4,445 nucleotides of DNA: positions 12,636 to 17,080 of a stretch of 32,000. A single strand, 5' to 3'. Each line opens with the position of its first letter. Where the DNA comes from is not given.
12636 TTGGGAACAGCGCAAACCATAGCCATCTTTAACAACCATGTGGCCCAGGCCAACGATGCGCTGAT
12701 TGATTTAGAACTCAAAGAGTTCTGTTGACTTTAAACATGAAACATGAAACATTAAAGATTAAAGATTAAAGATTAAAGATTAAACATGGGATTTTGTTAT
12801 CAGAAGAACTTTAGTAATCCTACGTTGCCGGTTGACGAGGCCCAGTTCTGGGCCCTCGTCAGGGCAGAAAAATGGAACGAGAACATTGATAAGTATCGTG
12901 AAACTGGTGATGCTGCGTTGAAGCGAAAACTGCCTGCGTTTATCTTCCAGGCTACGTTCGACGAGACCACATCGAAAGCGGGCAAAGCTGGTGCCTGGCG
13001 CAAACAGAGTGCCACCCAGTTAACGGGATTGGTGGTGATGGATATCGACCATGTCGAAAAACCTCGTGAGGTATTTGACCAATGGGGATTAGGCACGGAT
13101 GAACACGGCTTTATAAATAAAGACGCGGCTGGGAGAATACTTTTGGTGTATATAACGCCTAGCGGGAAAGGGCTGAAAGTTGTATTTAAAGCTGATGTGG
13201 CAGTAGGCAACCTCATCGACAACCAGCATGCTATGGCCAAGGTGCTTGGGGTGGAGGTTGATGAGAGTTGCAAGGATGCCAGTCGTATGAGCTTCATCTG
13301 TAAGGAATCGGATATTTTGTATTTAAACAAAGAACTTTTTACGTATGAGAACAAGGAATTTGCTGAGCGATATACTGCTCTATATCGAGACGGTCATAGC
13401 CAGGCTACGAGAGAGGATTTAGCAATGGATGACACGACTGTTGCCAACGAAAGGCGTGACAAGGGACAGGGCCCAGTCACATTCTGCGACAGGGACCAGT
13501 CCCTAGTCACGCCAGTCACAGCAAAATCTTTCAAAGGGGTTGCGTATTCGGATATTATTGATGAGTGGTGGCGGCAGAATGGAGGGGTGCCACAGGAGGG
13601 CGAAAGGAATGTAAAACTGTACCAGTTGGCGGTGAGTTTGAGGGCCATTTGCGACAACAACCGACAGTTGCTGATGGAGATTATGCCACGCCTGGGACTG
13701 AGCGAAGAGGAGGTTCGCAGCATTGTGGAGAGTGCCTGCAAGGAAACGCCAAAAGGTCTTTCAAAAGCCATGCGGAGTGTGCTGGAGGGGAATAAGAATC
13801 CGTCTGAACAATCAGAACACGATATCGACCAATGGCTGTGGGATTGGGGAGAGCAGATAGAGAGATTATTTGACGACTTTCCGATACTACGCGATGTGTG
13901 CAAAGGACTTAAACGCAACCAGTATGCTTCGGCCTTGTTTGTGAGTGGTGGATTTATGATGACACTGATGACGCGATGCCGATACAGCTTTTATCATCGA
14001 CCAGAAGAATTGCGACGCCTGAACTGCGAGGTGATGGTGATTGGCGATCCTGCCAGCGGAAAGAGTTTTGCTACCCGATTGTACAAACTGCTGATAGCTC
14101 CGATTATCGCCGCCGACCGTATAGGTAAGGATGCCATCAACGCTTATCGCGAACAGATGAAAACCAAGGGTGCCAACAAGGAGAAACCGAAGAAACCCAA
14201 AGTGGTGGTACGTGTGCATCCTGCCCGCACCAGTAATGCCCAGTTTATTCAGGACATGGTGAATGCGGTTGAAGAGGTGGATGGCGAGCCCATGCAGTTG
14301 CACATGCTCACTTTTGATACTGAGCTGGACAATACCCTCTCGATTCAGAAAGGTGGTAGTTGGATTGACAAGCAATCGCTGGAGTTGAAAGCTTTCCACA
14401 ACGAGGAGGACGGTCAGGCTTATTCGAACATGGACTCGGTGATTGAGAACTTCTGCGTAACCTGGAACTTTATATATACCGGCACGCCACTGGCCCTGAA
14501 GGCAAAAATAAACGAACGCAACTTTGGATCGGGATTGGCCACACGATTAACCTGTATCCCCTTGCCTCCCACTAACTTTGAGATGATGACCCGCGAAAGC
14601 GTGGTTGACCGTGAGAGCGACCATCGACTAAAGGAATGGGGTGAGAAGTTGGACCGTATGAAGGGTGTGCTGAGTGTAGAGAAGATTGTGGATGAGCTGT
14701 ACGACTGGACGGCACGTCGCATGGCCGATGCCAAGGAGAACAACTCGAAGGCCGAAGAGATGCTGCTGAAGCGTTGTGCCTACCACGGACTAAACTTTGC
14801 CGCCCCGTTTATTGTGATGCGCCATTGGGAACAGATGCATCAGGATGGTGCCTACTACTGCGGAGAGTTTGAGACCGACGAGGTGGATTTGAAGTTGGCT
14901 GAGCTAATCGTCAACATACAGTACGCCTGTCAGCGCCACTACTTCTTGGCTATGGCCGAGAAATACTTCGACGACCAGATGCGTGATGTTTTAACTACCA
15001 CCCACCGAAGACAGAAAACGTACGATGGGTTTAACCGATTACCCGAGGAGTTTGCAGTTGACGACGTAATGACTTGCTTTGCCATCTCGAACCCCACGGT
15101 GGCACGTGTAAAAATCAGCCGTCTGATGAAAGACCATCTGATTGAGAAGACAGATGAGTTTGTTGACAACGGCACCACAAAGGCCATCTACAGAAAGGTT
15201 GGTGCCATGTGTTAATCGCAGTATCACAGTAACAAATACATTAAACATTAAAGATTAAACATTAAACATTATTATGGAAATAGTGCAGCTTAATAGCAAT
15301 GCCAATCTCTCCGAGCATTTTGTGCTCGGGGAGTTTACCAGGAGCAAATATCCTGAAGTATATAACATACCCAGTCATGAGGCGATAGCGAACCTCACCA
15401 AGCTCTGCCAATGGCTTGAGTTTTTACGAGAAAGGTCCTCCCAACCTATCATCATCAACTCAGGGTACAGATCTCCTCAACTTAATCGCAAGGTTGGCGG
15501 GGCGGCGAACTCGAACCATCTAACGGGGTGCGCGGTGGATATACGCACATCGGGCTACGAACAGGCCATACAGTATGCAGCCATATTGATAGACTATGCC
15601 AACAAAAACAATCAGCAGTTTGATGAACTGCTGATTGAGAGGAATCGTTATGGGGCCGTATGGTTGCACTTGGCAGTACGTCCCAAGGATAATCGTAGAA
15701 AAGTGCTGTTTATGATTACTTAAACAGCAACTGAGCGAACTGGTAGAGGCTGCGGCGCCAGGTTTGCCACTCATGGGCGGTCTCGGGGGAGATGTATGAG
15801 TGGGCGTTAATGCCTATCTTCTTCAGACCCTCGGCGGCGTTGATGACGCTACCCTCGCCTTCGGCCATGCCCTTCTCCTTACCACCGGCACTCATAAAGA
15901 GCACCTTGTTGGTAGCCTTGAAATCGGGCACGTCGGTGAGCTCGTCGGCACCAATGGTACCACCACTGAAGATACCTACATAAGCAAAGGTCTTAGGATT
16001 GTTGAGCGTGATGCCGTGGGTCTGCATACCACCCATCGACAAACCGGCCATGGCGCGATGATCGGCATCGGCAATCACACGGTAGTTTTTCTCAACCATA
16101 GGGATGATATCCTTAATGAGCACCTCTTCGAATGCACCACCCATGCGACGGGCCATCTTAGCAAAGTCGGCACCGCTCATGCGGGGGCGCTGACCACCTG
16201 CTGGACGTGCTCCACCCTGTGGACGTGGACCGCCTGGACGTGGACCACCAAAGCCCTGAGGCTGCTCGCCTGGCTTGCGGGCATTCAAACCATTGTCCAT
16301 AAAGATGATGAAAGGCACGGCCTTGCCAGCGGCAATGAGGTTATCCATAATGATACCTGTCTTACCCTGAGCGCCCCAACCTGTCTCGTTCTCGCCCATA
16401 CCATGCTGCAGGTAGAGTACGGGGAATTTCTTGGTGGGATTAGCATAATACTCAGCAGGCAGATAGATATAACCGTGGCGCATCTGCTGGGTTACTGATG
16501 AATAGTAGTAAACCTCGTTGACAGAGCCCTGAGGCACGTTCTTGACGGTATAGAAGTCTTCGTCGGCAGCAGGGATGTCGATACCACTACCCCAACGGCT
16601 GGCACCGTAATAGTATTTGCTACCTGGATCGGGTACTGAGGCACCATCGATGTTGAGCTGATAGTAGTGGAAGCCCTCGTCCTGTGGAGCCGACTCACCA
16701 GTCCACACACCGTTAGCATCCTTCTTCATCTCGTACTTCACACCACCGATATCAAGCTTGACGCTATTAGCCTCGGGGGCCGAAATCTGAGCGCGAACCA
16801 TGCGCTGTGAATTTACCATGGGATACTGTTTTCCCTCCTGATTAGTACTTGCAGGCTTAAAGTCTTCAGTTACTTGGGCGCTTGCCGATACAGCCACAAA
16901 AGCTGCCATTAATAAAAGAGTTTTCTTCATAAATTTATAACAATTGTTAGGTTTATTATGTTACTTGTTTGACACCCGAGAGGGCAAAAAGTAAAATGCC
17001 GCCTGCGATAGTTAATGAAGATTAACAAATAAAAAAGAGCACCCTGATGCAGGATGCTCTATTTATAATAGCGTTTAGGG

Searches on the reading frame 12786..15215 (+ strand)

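Call 60: search_protein_families(library=pfam, proteins=[window:12786-15215:+], max_evalue=0.001)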
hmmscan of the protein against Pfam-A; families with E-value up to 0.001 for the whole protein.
window:12786-15215:+ (809 aa): 1 family
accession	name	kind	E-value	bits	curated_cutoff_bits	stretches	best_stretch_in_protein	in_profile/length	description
PF08800.15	BT4734-like_N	-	2.7e-13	50.6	22.4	1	45-179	2-134/134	BT4734-like, N-terminal domain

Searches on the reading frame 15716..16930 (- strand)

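Call 60: search_protein_families(library=pfam, proteins=[window:15716-16930:-], max_evalue=0.001)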
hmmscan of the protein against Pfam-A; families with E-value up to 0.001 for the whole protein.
window:15716-16930:- (404 aa): 1 family
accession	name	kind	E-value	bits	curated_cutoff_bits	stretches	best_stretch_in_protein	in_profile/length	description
PF00756.26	Esterase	-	4.1e-19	69.8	22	2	144-219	1-71/251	Putative esterase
